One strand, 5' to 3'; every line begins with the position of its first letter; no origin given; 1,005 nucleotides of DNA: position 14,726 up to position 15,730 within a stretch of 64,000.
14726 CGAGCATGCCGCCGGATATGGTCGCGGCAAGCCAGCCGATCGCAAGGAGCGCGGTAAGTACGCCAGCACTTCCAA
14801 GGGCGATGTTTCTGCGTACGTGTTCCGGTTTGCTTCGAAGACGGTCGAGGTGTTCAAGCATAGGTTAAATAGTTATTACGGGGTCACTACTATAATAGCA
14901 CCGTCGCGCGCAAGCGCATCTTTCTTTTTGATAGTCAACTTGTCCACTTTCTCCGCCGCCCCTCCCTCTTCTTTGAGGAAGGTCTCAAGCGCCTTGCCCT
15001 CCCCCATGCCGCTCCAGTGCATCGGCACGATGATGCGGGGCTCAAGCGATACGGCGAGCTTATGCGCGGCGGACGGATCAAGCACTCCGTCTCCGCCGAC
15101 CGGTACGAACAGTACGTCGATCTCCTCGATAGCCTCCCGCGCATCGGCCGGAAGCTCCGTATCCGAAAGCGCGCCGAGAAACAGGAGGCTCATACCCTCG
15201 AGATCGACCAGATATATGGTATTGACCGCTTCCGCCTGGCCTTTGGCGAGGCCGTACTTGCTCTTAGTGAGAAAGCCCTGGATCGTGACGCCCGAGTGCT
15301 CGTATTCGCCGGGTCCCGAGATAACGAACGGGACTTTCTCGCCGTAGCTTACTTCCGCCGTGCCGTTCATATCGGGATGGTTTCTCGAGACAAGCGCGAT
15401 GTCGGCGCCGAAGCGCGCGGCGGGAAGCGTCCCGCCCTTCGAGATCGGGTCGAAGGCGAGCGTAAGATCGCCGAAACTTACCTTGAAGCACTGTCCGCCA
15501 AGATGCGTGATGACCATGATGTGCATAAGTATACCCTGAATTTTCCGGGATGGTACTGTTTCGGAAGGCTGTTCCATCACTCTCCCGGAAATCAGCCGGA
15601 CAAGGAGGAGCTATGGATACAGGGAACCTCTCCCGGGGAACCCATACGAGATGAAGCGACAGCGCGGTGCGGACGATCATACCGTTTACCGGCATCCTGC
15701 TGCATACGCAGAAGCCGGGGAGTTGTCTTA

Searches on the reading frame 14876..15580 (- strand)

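Call 57: search_protein_families(library=pfam, max_evalue=0.01, proteins=[window:14876-15580:-])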
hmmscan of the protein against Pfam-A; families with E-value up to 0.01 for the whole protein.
window:14876-15580:- (234 aa): 2 families
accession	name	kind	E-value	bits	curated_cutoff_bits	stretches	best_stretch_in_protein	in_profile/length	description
PF13483.12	Lactamase_B_3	-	4.2e-27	95.5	24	1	24-188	2-160/160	Beta-lactamase superfamily domain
PF12706.13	Lactamase_B_2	-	1.7e-05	24.9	27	1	96-189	101-200/200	Beta-lactamase superfamily domain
